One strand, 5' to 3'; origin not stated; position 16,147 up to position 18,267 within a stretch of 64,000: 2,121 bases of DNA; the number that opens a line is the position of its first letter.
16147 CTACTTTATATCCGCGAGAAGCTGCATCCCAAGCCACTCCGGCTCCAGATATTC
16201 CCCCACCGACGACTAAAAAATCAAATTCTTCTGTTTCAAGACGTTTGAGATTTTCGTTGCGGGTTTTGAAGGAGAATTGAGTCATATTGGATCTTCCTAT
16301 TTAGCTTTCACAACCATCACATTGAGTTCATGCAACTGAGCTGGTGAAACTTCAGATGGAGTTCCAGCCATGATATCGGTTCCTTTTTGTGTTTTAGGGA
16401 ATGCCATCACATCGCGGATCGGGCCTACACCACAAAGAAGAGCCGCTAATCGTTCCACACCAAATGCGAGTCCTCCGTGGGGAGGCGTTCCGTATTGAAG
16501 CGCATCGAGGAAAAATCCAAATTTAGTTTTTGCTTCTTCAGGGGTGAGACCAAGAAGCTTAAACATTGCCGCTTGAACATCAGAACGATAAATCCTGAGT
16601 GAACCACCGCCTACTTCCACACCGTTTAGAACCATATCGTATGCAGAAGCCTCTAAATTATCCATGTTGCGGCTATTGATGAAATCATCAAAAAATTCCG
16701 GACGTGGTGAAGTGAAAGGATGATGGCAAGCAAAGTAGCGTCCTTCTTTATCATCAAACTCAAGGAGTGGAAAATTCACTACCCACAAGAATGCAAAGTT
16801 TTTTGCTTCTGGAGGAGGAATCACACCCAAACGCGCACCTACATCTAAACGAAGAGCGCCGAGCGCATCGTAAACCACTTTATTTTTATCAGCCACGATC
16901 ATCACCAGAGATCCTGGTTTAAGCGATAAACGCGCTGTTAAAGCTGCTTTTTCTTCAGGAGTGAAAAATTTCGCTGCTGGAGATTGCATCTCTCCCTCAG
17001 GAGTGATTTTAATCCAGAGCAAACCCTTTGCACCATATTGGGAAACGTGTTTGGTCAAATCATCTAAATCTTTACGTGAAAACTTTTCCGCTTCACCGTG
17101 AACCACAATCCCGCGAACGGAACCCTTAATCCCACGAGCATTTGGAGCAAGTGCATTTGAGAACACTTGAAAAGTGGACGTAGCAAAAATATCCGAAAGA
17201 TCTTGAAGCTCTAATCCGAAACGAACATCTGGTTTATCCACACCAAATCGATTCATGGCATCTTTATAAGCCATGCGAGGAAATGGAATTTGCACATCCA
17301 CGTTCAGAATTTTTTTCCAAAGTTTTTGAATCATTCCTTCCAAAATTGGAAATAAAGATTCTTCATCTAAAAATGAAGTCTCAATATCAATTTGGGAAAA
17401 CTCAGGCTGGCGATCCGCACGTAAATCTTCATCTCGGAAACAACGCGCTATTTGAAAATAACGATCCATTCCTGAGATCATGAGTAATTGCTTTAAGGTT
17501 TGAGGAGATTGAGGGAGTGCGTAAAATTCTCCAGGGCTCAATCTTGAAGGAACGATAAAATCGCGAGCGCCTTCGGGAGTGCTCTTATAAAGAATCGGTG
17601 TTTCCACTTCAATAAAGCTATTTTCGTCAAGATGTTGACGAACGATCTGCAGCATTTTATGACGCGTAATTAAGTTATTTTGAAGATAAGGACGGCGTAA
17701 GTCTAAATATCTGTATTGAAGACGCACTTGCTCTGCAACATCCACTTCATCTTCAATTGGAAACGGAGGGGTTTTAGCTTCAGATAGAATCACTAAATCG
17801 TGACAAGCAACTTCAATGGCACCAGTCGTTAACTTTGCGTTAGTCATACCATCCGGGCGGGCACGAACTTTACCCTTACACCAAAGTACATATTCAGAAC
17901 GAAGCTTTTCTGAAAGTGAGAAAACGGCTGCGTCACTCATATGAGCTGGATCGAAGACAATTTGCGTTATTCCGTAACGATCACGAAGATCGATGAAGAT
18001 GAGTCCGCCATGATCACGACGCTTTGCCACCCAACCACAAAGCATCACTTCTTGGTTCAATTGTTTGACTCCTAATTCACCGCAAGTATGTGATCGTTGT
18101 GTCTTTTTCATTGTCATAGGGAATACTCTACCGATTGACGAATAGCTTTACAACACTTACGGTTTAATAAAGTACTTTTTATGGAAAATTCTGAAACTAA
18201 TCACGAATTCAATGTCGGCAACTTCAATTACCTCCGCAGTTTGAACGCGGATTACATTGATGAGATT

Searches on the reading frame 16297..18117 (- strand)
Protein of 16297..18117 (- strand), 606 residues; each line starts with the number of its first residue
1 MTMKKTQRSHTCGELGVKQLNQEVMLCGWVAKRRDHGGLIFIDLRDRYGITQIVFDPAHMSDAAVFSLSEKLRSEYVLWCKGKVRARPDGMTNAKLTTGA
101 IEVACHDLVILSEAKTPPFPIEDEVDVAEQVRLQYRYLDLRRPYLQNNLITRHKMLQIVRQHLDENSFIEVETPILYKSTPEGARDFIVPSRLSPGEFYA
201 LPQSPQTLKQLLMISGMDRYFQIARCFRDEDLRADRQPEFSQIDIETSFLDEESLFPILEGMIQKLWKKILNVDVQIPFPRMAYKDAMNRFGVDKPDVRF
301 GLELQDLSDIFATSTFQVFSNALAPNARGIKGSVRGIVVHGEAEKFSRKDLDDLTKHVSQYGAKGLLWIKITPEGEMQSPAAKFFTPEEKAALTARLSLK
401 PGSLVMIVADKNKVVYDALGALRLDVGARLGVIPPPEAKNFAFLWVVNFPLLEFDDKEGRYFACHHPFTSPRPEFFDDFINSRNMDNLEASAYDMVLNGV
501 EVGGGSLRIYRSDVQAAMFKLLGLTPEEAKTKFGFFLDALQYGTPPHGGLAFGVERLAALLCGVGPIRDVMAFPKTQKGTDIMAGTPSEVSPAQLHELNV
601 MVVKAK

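Call 36: find_homologous_proteins(query=window:16297-18117:-, max_evalue=1e-100)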
Query window:16297-18117:- (606 aa): 7998 proteins with E <= 1e-100 among 8000 candidates; the best 120 are listed.
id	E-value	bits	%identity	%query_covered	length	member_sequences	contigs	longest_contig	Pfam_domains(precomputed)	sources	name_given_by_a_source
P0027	0.0e+0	1388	100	100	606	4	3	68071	PF01409.26,PF01336.32,PF02938.20,PF00152.26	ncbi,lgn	-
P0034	0.0e+0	1300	93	100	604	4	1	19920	PF01409.26,PF01336.32,PF02938.20,PF00152.26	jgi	jgi:aspartyl-tRNA synthetase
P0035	0.0e+0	1298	93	100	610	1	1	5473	PF01409.26,PF01336.32,PF02938.20,PF00152.26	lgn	-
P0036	0.0e+0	1295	92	100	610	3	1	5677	PF01409.26,PF01336.32,PF02938.20,PF00152.26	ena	-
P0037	0.0e+0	1279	91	100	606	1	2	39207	PF01409.26,PF01336.32,PF02938.20,PF00152.26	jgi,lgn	jgi:aspartyl-tRNA synthetase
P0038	0.0e+0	1279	92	100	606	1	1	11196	PF01409.26,PF01336.32,PF02938.20,PF00152.26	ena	-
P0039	0.0e+0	1277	92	100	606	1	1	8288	PF01409.26,PF01336.32,PF02938.20,PF00152.26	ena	-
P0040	0.0e+0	1266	89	100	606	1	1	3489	PF01409.26,PF01336.32,PF02938.20,PF00152.26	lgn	-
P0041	0.0e+0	1260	89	100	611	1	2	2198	PF01409.26,PF01336.32,PF02938.20,PF00152.26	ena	-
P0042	0.0e+0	1259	89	100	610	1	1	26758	PF01409.26,PF01336.32,PF02938.20,PF00152.26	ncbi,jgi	jgi:aspartyl-tRNA synthetase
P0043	0.0e+0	1259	89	100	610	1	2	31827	PF01409.26,PF01336.32,PF02938.20,PF00152.26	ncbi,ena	-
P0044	0.0e+0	1258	89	100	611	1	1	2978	PF01409.26,PF01336.32,PF02938.20,PF00152.26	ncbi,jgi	jgi:aspartyl-tRNA synthetase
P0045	0.0e+0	1257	89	100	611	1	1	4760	PF01409.26,PF01336.32,PF02938.20,PF00152.26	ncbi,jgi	jgi:aspartyl-tRNA synthetase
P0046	0.0e+0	1242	89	100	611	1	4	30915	PF01409.26,PF01336.32,PF02938.20,PF00152.26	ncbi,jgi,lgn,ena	jgi:aspartyl-tRNA synthetase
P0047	0.0e+0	1242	89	100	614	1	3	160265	PF01409.26,PF01336.32,PF02938.20,PF00152.26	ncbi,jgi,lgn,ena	jgi:aspartyl-tRNA synthetase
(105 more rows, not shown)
